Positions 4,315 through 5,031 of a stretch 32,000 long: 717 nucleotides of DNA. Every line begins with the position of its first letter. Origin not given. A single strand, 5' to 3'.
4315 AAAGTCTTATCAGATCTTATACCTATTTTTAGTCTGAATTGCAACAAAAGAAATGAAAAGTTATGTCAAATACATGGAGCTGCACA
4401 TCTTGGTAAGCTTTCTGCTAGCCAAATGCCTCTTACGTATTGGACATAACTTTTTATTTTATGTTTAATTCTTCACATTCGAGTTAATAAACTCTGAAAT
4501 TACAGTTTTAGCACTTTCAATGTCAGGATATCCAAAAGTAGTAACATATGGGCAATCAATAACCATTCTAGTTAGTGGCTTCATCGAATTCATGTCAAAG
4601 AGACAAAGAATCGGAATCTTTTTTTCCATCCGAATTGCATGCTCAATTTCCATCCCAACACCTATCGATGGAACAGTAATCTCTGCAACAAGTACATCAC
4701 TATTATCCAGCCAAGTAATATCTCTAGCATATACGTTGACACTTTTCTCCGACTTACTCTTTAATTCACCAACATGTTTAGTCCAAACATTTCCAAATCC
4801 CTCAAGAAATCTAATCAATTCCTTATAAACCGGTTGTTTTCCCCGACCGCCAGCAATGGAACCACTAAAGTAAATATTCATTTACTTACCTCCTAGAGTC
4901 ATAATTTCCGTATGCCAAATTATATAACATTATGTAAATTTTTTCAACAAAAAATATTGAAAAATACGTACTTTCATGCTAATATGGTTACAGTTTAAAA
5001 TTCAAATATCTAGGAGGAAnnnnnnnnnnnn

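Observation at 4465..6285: Divergent pair: DNPH1-type deoxynucleotide N-hydrolase and an EVE-McrB-like GTPase with no McrC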

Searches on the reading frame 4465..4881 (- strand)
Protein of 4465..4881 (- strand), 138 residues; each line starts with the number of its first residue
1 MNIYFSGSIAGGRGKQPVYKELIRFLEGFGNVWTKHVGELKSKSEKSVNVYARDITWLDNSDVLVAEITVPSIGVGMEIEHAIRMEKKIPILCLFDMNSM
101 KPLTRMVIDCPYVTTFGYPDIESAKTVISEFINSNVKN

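Call 3: search_protein_families(library=pfam, proteins=[window:4465-4881:-], max_evalue=0.1)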
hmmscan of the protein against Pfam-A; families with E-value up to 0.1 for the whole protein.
window:4465-4881:- (138 aa): 1 family
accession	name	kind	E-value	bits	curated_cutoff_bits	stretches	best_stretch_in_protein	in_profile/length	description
PF05014.21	Nuc_deoxyrib_tr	-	2.6e-07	31.2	28.8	1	3-93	1-97/117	Nucleoside 2-deoxyribosyltransferase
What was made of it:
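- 4465..4881 (-): DNPH1/Rcl-like nucleotide N-glycosidase gene (138 aa). It belongs to a divergent subfamily found only next to this EVE-McrB. PF05014 at 31.2 bits (call 3).
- Checked: ORF 4465-4881(-) matches PF05014 Nuc_deoxyrib_tr at 31.2 bits, above the cutoff of 28.8 (call 3).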

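Call 4: search_protein_families(library=padloc, proteins=[window:4465-4881:-], max_evalue=0.1)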
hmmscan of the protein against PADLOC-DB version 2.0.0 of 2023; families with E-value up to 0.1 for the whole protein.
window:4465-4881:- (138 aa): 0 families
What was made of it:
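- No PADLOC model matches the hydrolase (call 4).
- Tried and rejected: PADLOC gave nothing for the hydrolase (call 4).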

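Call 5: search_protein_families(library=ncbifam, proteins=[window:4465-4881:-], max_evalue=0.1)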
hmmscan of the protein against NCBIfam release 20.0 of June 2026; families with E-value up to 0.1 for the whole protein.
window:4465-4881:- (138 aa): 0 families

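Call 9: search_solved_structures(query=window:4465-4881:-, max_evalue=1, show_alignments=2)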
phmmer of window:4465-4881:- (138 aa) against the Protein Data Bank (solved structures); distinct sequences matched with E-value up to 1: 12.
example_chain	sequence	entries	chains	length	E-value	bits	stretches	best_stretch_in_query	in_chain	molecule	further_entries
2khz_A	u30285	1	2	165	6.4e-19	71.5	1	2-110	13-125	c-Myc-responsive protein Rcl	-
9da1_A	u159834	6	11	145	1.1e-18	70.8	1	3-120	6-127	5-hydroxymethyl-dUMP N-hydrolase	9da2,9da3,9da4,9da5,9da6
8os9_A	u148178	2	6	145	1.1e-18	70.8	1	3-120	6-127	2'-deoxynucleoside 5'-phosphate N-hydrolase 1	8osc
8qhr_A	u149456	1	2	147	1.2e-18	70.7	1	3-120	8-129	2'-deoxynucleoside 5'-phosphate N-hydrolase 1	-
9i3q_A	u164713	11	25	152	1.3e-18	70.6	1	3-120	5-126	5-hydroxymethyl-dUMP N-hydrolase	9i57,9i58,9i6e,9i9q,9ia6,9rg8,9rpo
4p5e_A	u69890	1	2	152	1.3e-18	70.6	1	3-120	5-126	2'-deoxynucleoside 5'-phosphate N-hydrolase 1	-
4fyh_A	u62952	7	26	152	2.4e-18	69.7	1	2-110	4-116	Deoxyribonucleoside 5'-monophosphate N-glycosidase | 2'-deoxynucleoside 5'-phosphate N-hydrolase 1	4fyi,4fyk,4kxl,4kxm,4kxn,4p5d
8qhq_A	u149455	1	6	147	3.1e-18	69.3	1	3-120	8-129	2'-deoxynucleoside 5'-phosphate N-hydrolase 1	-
8rqd_C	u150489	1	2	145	3.7e-18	69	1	3-120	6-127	2'-deoxynucleoside 5'-phosphate N-hydrolase 1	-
8rps_C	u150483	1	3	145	5.5e-18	68.5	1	3-120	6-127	2'-deoxynucleoside 5'-phosphate N-hydrolase 1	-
2klh_A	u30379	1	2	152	6e-18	68.4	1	2-110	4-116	c-Myc-responsive protein Rcl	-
8rpt_B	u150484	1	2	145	1.4e-17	67.2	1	3-120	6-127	2'-deoxynucleoside 5'-phosphate N-hydrolase 1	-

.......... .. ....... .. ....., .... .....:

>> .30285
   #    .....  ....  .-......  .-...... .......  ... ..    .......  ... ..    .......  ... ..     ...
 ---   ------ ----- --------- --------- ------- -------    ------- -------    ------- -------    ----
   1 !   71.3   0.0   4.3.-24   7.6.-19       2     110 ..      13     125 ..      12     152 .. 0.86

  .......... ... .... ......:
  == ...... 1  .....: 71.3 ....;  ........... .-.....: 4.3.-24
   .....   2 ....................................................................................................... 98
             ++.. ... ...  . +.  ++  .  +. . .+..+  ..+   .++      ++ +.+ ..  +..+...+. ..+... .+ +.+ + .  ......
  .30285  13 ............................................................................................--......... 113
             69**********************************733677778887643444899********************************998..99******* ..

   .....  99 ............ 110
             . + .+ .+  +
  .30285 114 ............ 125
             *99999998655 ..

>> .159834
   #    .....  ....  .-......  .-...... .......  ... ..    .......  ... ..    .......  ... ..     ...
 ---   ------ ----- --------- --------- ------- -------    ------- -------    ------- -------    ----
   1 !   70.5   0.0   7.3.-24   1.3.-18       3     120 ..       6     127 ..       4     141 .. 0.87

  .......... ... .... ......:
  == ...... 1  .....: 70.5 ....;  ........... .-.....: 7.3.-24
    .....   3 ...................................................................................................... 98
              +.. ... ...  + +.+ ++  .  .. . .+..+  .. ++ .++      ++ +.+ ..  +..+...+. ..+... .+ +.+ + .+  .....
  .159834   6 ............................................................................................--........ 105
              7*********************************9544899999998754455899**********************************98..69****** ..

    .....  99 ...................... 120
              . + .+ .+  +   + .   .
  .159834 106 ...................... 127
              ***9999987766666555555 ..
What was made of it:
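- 4465..4881 (-): PDB matches to Rcl/DNPH1 with E 6e-19 (call 9).
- Checked: Its only PDB sequence matches are rat Rcl and human DNPH1, with E 6e-19 to 1e-17 (call 9).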

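Call 11: find_homologous_proteins(query=window:4465-4881:-, max_evalue=0.00001)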
Query window:4465-4881:- (138 aa): 60 proteins with E <= 0.00001 among 67 candidates.
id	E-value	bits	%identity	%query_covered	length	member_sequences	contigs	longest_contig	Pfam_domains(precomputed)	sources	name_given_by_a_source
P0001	1.5e-83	295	97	100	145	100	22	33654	PF05014.22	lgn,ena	-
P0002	1.7e-82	292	96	100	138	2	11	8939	PF05014.22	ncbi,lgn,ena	-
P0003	1.7e-82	292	96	100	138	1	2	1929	PF05014.22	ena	-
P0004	6.3e-82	290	96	100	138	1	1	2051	PF05014.22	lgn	-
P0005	3.9e-74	265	86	100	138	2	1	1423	PF05014.22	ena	-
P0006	7.1e-71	254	84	100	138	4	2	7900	PF05014.22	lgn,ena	-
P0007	4.7e-70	252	83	99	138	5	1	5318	PF05014.22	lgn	-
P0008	1.3e-61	224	97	77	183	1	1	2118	-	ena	-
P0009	7.5e-56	206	98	70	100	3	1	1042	PF05014.22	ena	-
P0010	2.4e-46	175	62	96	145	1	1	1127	PF05014.22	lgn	-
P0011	3.2e-43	165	51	99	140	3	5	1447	PF05014.22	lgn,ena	-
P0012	1.9e-38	149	54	96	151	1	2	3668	PF05014.22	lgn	-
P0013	2.1e-34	136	50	96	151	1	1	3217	PF05014.22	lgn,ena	-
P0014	8.0e-26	109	42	100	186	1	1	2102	PF05014.22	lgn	-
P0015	1.0e-21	95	42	96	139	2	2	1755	PF05014.22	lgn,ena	-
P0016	1.2e-20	92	41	99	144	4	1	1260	PF05014.22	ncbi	-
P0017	3.5e-19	87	39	99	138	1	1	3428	PF05014.22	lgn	-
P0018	1.8e-18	85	40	98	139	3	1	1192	PF05014.22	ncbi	-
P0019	3.2e-18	84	39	98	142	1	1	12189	PF05014.22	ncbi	-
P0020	3.4e-18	84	40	97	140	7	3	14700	PF05014.22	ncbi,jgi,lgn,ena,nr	ncbi:MAG: nucleoside 2-deoxyribosyltransferase [Euryarchaeota archaeon]|nr:nucleoside 2-deoxyribosyl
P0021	3.7e-18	84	38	96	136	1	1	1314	PF05014.22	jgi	jgi:2'-deoxynucleoside 5'-phosphate N-hydrolase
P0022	4.5e-18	83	39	98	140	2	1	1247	PF05014.22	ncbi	-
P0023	7.5e-18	83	37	97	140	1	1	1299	PF05014.22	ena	-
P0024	8.6e-18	83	38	96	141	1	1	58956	PF05014.22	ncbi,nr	ncbi:MAG: nucleoside 2-deoxyribosyltransferase [Candidatus Methanoperedens sp.]|nr:nucleoside 2-deox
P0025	9.5e-18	82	36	96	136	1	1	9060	PF05014.22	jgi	jgi:nucleoside 2-deoxyribosyltransferase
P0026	1.1e-17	82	39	97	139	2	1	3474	PF05014.22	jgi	-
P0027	1.7e-17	82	38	96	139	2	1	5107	PF05014.22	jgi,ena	-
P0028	1.8e-17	81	42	87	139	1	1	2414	PF05014.22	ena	-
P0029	2.0e-17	81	44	87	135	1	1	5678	PF05014.22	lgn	-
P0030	4.3e-17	80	42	87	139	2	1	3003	PF05014.22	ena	-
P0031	6.5e-17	80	38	96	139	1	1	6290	PF05014.22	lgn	-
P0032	6.8e-17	80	37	96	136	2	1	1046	PF05014.22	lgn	-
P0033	1.3e-16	79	36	96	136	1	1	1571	PF05014.22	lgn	-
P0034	2.0e-16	78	37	99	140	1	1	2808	PF05014.22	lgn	-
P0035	2.1e-16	78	39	96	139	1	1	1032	PF05014.22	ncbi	-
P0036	2.1e-16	78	34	98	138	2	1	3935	PF05014.22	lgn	-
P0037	2.2e-16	78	36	96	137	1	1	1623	PF05014.22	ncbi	-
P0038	2.9e-16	78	38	96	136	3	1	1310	PF05014.22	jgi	jgi:nucleoside 2-deoxyribosyltransferase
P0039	4.0e-16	77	38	96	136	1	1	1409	PF05014.22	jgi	-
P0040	4.5e-16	77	37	98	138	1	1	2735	PF05014.22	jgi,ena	-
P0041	6.2e-16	77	38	96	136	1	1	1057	PF05014.22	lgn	-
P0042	6.4e-16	76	38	96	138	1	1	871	PF05014.22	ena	-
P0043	7.2e-16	76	36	96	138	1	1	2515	PF05014.22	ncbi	-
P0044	1.0e-15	76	38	96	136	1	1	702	PF05014.22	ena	-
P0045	1.3e-15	75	37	97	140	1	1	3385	PF05014.22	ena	-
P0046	1.4e-15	75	36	96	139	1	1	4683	PF05014.22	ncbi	-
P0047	1.4e-15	75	34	97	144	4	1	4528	PF05014.22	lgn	-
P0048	1.5e-15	75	36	96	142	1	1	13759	PF05014.22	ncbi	ncbi:nucleoside 2-deoxyribosyltransferase [groundwater metagenome]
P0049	1.8e-15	75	37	98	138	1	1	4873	PF05014.22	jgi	-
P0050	1.8e-15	75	37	97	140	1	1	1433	PF05014.22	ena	-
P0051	2.0e-15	75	37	96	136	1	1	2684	PF05014.22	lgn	-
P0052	2.8e-15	74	36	97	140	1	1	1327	PF05014.22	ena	-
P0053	3.7e-15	74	34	86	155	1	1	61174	PF05014.22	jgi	jgi:hypothetical protein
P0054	4.1e-15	74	36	97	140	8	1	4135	PF05014.22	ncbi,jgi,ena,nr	ncbi:MAG: nucleoside 2-deoxyribosyltransferase [Candidatus Methanoperedens sp.]|nr:nucleoside 2-deox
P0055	7.3e-15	73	37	96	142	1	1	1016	PF05014.22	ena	-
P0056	7.9e-15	73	36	98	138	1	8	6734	PF05014.22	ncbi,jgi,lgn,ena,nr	ncbi:MAG: nucleoside 2-deoxyribosyltransferase [Euryarchaeota archaeon]|nr:nucleoside 2-deoxyribosyl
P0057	1.4e-14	72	37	96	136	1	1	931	PF05014.22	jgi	jgi:nucleoside 2-deoxyribosyltransferase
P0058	5.7e-14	70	36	96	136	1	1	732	PF05014.22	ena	-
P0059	1.2e-11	63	35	98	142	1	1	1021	PF05014.22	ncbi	-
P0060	2.7e-9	55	42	61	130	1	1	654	PF05014.22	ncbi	-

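Call 13: find_encoding_contigs(protein=P0012, flank=5000, max_places=4)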
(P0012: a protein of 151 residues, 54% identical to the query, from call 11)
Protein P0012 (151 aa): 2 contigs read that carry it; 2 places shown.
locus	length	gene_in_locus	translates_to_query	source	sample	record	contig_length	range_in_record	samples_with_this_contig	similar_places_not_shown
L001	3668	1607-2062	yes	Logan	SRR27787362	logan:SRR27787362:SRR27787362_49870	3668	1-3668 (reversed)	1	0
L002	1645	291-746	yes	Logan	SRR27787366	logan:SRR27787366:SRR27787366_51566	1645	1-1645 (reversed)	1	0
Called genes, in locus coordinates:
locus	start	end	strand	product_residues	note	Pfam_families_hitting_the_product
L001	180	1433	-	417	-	PF20720:nSTAND3 (weak), PF07728:AAA_5, PF28529:McrB_lid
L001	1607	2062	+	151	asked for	PF05014:Nuc_deoxyrib_tr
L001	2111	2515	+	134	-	-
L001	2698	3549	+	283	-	PF03009:GDPD, PF13653:GDPD_2 (faint)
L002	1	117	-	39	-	?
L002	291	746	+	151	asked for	PF05014:Nuc_deoxyrib_tr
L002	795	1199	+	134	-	-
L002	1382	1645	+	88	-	?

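Call 14: find_encoding_contigs(protein=P0013, flank=5000, max_places=4)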
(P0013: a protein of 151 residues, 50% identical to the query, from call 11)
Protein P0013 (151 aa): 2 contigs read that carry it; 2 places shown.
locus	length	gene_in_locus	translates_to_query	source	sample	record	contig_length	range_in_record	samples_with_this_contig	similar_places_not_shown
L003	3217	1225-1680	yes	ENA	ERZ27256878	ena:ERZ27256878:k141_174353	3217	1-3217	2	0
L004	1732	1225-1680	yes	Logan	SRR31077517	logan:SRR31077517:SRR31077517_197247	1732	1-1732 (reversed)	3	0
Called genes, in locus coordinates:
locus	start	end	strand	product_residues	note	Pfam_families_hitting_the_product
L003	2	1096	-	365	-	?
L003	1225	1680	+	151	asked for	PF05014:Nuc_deoxyrib_tr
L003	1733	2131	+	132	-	-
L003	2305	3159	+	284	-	PF03009:GDPD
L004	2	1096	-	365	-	?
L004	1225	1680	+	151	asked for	PF05014:Nuc_deoxyrib_tr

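Call 15: find_encoding_contigs(protein=P0007, flank=5000, max_places=4)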
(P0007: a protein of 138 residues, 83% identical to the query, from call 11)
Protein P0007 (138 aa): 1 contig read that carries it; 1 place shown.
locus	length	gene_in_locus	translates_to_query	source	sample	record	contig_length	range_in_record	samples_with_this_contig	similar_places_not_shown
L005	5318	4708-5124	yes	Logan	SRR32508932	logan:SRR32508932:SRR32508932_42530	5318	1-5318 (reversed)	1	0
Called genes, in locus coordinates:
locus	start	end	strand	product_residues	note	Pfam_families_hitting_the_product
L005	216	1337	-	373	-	PF06925:MGDG_synth, PF04101:Glyco_tran_28_C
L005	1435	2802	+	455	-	PF20769:YPEB_N, PF14620:YPEB_PepSY1-2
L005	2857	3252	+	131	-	PF13560:HTH_31, PF01381:HTH_3, PF13443:HTH_26 (faint)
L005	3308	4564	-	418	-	PF20720:nSTAND3 (weak), PF07728:AAA_5, PF28529:McrB_lid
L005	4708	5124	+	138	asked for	PF05014:Nuc_deoxyrib_tr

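Call 30: search_protein_families(library=pfam, proteins=[L001:2111-2515:+], max_evalue=0.01)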
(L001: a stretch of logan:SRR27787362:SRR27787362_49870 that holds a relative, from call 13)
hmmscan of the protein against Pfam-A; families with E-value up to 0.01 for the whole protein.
L001:2111-2515:+ (134 aa): 1 family
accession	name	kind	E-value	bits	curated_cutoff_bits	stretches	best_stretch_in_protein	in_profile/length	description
PF16851.10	Stomagen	-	0.0022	18.4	27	1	105-125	11-30/50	Stomagen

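Call 36: find_encoding_contigs(protein=P0010, flank=5000, max_places=3)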
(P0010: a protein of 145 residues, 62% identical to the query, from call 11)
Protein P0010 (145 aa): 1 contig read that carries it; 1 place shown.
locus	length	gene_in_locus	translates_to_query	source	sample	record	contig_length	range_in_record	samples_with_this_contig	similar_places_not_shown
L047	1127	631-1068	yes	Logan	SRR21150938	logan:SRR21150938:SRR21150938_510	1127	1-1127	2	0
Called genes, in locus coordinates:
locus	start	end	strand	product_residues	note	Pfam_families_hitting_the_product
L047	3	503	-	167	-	?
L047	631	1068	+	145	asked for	PF05014:Nuc_deoxyrib_tr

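Call 37: find_encoding_contigs(protein=P0011, flank=5000, max_places=5)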
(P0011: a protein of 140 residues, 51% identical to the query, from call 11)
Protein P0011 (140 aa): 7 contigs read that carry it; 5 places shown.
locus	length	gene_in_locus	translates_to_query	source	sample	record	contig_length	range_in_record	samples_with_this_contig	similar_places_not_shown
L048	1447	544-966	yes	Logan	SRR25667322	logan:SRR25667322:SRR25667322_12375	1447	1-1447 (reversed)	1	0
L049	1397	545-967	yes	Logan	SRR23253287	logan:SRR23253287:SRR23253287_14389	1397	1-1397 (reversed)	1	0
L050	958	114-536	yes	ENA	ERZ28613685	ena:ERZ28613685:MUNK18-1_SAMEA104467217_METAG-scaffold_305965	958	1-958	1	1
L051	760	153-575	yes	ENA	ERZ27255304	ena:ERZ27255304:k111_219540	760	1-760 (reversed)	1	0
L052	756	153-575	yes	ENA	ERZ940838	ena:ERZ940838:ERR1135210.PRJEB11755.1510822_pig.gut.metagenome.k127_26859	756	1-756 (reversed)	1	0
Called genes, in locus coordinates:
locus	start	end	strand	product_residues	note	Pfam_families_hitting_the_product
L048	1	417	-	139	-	?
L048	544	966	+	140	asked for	PF05014:Nuc_deoxyrib_tr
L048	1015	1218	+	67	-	-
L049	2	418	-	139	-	?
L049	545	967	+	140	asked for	PF05014:Nuc_deoxyrib_tr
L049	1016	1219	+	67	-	-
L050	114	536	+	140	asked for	PF05014:Nuc_deoxyrib_tr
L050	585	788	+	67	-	-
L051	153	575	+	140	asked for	PF05014:Nuc_deoxyrib_tr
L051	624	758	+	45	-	?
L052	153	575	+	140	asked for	PF05014:Nuc_deoxyrib_tr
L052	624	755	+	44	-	?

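Call 38: find_encoding_contigs(protein=P0014, flank=5000, max_places=3)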
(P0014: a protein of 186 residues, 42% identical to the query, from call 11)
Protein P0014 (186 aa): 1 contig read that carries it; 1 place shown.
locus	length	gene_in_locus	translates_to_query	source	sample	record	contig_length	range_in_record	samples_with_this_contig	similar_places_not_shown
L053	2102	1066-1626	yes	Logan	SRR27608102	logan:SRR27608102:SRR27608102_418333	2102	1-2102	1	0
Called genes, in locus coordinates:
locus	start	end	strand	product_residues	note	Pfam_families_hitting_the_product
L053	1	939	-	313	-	?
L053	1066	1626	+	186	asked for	PF05014:Nuc_deoxyrib_tr (weak)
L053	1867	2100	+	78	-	?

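Call 39: find_encoding_contigs(protein=P0017, flank=5000, max_places=3)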
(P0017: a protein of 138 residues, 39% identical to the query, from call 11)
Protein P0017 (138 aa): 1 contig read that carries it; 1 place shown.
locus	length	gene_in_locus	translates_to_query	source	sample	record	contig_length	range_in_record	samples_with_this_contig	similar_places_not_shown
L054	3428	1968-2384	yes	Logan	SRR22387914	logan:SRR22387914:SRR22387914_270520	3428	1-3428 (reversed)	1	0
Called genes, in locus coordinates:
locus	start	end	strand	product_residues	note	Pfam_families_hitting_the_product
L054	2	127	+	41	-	?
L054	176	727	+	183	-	PF04011:LemA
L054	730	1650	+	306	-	PF01435:Peptidase_M48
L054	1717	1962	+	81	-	PF01541:GIY-YIG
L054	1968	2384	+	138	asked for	PF05014:Nuc_deoxyrib_tr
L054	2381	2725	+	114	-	PF18924:DUF5674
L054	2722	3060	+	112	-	-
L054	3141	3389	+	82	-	PF01541:GIY-YIG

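Call 59: search_dna_similar(query=window:4465-4881:-, collection=phages, mode=protein, max_evalue=0.001, max_rows=15)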
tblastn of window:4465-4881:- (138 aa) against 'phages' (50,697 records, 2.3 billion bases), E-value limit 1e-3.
No match.

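Call 63: list_cluster_members(proteins=[P0002, P0074, P0061, P0095])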
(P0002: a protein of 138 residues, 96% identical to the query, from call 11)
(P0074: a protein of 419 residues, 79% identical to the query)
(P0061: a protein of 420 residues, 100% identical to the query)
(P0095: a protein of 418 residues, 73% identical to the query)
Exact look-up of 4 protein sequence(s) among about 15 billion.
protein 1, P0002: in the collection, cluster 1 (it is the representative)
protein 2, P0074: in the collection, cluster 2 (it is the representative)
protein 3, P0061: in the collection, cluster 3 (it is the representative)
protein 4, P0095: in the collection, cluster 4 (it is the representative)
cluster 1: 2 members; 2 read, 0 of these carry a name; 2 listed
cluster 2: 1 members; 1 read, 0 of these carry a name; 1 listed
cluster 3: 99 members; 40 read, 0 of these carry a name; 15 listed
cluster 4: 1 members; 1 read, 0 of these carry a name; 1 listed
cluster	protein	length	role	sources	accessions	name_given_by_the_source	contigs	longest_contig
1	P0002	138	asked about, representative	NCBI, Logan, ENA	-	-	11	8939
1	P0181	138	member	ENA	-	-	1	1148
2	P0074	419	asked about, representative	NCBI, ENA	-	-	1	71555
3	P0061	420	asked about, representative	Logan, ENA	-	-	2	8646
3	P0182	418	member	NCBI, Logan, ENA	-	-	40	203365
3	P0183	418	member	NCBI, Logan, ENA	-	-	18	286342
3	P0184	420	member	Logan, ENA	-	-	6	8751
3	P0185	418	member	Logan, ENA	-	-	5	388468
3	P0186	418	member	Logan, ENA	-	-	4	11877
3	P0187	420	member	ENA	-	-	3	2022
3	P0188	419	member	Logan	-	-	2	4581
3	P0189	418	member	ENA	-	-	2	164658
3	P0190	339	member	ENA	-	-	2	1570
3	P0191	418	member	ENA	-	-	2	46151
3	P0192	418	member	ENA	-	-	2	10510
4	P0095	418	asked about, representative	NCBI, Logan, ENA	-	-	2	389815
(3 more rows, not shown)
